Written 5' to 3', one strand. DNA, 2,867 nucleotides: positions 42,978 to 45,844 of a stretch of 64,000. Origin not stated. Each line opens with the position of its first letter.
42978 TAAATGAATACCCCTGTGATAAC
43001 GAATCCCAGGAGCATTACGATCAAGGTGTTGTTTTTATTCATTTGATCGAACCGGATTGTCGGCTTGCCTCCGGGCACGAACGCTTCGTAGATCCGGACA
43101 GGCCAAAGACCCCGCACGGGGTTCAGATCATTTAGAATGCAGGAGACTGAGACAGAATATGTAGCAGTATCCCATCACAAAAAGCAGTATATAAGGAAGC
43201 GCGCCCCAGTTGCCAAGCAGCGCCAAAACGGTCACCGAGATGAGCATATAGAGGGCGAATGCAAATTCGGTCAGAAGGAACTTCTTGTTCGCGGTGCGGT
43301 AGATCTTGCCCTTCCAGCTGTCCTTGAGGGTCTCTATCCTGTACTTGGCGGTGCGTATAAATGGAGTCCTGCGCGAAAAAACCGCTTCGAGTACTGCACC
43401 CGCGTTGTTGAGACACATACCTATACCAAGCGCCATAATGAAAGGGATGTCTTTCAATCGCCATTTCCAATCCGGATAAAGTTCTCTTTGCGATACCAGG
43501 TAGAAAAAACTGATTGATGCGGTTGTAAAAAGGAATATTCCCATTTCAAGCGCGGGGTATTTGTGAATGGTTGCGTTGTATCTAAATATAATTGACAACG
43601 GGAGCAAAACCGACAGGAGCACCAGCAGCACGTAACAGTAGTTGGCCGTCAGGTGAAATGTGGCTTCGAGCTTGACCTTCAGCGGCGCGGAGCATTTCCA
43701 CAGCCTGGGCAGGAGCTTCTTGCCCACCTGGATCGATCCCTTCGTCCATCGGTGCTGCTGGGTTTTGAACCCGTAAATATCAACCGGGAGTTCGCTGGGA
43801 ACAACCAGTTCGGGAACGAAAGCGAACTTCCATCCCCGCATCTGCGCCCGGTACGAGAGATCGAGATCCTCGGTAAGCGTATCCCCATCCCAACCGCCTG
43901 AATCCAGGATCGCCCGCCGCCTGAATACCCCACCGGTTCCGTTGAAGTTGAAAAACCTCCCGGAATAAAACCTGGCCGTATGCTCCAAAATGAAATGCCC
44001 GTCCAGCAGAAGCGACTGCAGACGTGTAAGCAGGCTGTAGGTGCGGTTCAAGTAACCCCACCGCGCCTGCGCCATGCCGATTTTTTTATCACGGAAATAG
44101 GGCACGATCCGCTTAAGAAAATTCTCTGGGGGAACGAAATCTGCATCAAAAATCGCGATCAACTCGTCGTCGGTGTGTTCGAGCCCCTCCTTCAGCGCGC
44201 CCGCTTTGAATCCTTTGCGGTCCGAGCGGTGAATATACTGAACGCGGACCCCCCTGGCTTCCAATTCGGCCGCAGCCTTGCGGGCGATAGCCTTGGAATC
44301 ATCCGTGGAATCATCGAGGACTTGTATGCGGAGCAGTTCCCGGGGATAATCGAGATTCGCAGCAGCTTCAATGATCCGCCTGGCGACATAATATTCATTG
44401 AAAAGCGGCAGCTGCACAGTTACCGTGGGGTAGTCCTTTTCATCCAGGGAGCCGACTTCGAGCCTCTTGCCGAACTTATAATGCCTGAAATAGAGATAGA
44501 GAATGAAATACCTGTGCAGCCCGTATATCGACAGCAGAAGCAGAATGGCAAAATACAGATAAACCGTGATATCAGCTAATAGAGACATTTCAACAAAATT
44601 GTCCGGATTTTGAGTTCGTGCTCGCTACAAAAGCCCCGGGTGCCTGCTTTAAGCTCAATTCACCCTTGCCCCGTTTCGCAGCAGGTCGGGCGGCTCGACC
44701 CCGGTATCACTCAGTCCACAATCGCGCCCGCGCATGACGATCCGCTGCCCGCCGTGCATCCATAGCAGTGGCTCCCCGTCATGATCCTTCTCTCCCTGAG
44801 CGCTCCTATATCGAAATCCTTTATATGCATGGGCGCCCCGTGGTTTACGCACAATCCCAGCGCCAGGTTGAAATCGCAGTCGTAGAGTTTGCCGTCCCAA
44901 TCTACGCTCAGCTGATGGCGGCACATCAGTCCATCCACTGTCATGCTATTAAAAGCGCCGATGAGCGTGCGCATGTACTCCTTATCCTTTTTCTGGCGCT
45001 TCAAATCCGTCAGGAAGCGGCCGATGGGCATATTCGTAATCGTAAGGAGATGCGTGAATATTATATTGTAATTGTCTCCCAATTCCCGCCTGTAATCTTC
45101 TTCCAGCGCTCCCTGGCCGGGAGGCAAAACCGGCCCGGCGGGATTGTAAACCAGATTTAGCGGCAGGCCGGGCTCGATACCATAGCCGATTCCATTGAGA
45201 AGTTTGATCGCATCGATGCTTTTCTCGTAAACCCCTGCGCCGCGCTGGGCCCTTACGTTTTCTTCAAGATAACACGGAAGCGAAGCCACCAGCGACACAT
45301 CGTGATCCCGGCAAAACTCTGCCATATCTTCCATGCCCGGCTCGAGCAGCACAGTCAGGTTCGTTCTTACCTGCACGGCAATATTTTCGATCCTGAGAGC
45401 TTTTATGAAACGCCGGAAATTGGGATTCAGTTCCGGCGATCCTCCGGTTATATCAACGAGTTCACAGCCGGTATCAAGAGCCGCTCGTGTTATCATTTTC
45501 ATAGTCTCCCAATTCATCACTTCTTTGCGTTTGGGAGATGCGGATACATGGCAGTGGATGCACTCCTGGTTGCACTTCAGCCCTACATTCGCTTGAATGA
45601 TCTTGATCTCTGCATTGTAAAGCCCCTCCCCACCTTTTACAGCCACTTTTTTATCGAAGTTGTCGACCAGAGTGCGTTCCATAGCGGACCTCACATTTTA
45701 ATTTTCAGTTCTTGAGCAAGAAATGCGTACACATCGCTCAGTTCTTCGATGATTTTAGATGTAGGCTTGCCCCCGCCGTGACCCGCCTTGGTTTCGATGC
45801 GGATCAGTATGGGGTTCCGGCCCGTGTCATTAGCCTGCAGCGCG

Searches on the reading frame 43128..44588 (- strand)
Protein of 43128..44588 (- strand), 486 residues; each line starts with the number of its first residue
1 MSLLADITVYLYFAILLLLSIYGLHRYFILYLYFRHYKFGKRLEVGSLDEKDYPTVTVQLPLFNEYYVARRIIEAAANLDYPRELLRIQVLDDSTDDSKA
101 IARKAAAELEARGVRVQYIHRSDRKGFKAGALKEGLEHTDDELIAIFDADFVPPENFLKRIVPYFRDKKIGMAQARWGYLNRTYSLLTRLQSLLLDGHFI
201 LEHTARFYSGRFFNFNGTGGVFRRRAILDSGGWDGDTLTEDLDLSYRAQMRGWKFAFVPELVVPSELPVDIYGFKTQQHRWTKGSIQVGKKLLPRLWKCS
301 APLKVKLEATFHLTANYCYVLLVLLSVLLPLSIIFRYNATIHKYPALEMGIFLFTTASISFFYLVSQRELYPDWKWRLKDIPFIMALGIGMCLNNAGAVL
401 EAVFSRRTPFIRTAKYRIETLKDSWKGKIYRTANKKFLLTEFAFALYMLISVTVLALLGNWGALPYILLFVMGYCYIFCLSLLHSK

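Call 54: search_protein_families(library=ncbifam, proteins=[window:43128-44588:-], max_evalue=1e-10)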
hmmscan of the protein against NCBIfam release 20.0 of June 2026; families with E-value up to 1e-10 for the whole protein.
window:43128-44588:- (486 aa): 5 families
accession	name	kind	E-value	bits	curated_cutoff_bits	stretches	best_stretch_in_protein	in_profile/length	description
TIGR03030.1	CelA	equivalog_domain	7.1e-38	130.1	699.1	1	8-288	85-380/714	UDP-forming cellulose synthase catalytic subunit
TIGR03937.1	PgaC_IcaA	equivalog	5e-33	114.7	422.3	1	9-362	5-347/407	poly-beta-1,6-N-acetyl-D-glucosamine synthase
NF008558.0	PRK11498.1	equivalog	9.3e-26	90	992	1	47-298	266-514/872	UDP-forming cellulose synthase catalytic subunit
TIGR03965.1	mycofact_glyco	equivalog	1.1e-18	67.4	280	1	50-286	71-301/467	mycofactocin biosynthesis glycosyltransferase MftF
TIGR03111.1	glyc2_xrt_Gpos1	hypoth_equivalog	6.8e-12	44.9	363.95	1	50-291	45-292/439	TIGR03111 family XrtG-associated glycosyltransferase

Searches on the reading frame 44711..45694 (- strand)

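Call 54: search_protein_families(library=ncbifam, proteins=[window:44711-45694:-], max_evalue=1e-10)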
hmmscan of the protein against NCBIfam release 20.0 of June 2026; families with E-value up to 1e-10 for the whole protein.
window:44711-45694:- (327 aa): 3 families
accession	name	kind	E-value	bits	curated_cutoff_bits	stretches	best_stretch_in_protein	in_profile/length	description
TIGR04167.1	rSAM_SeCys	equivalog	5.4e-123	410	300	1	27-325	4-303/303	arsenosugar biosynthesis radical SAM (seleno)protein ArsS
NF001199.0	PRK00164.2-1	equivalog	4.2e-11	42.5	231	1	26-126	7-108/308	GTP 3',8-cyclase MoaA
TIGR02668.1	moaA_archaeal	equivalog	5.2e-11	42.1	325.25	1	26-116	5-97/303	GTP 3',8-cyclase MoaA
